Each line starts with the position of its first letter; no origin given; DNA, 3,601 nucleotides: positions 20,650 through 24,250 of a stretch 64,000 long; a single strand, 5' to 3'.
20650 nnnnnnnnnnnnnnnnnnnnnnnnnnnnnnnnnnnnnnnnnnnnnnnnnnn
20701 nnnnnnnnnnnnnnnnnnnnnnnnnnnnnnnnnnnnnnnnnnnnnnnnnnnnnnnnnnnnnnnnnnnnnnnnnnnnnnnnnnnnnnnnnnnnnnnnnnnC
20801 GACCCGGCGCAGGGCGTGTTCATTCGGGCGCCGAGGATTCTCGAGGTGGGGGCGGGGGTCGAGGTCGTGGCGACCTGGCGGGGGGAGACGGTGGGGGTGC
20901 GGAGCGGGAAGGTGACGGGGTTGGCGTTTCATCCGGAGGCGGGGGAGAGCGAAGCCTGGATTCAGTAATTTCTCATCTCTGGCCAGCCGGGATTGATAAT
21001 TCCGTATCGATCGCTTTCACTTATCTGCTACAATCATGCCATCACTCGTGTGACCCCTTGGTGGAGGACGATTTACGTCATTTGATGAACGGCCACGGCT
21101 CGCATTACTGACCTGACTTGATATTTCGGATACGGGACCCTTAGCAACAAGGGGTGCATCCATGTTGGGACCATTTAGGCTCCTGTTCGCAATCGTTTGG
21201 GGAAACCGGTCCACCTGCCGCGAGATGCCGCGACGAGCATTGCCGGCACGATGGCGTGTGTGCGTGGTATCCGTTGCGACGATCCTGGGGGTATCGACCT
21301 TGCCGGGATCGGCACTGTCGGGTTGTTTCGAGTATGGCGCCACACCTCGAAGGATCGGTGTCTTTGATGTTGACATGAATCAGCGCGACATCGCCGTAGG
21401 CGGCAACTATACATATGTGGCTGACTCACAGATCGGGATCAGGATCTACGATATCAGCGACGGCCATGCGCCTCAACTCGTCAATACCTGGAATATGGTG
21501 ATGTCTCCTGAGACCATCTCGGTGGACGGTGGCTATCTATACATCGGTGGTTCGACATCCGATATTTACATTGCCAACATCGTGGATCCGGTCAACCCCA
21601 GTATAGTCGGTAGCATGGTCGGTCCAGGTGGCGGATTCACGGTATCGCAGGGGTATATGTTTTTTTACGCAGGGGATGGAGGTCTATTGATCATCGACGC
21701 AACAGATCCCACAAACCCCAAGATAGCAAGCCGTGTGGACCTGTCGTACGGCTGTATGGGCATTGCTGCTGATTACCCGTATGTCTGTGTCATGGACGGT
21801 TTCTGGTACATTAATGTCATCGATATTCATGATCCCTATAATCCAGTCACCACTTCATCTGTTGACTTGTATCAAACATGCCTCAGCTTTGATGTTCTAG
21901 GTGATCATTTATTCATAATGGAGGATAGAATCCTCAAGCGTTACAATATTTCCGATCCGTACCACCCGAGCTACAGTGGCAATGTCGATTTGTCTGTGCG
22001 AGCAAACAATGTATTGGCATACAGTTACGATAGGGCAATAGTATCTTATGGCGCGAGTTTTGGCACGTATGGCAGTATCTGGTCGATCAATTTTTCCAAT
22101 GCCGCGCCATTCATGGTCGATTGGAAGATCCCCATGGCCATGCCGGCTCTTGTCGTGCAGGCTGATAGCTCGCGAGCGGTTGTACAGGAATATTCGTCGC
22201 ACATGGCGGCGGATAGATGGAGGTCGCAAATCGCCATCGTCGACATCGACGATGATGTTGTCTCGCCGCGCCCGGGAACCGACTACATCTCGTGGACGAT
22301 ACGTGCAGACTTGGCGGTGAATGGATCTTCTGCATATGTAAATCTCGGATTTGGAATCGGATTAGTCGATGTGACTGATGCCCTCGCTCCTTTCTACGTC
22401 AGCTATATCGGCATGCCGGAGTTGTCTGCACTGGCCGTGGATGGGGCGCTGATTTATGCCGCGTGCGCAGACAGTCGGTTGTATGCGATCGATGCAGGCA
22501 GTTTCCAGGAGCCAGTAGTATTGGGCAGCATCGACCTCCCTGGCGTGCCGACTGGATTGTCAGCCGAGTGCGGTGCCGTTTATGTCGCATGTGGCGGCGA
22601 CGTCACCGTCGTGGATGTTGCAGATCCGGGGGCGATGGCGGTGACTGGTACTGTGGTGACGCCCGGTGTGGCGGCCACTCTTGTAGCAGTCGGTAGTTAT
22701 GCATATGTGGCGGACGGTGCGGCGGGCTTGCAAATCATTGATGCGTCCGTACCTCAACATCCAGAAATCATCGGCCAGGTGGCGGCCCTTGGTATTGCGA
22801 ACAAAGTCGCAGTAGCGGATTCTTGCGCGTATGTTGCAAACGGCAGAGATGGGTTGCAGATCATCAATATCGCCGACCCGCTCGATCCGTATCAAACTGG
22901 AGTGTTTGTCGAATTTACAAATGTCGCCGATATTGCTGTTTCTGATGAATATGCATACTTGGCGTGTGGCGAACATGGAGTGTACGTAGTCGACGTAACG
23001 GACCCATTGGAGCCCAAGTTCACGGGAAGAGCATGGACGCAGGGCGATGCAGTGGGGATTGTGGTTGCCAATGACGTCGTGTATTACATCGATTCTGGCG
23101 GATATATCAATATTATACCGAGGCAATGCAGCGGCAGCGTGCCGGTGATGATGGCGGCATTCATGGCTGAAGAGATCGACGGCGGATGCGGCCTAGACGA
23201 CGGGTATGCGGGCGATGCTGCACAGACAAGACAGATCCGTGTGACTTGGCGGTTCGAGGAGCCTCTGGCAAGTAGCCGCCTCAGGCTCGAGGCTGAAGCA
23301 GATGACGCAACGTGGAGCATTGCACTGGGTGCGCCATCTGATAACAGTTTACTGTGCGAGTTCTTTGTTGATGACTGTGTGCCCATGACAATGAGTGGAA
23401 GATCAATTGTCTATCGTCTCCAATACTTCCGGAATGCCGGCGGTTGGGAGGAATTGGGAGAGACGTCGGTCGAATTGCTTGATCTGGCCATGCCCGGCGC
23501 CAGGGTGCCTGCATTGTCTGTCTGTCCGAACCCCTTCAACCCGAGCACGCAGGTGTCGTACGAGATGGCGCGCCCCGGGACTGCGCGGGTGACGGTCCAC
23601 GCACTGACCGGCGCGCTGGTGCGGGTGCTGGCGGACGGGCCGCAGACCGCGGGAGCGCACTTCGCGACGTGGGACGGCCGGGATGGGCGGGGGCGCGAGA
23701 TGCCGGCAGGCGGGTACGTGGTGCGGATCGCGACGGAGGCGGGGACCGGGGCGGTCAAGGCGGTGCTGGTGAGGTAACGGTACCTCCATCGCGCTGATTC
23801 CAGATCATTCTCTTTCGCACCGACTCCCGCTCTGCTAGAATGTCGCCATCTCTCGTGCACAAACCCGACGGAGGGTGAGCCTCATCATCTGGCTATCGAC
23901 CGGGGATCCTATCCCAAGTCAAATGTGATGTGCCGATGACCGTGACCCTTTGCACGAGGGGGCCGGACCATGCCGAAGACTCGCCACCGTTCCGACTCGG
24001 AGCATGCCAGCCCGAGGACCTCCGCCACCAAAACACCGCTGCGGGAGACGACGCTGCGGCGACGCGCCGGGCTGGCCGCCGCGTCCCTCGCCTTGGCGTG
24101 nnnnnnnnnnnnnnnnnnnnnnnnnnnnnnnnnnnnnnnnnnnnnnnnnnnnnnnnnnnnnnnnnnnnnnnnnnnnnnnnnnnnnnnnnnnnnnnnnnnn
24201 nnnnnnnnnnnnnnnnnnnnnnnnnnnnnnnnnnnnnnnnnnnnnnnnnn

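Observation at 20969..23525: Abrupt low-GC block covering the upstream region and propeller body of paralog 1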

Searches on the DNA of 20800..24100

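Call 44: search_rna_families(source=window, start=20800, end=24100, threshold=evalue, max_evalue=1)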
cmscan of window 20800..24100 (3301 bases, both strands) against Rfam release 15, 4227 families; matches with E-value up to 1: 1.
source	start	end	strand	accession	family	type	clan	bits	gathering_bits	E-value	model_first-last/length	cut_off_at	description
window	22365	22412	+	RF00581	SNORD12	Gene; snRNA; snoRNA; CD-box;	CL00044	21.2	43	0.69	1-90/90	no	Small nucleolar SNORD12/SNORD106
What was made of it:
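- Tried and rejected: Rfam found no family in the leader; the only hit was a chance snoRNA match inside the ORF at E = 0.69 (call 44).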
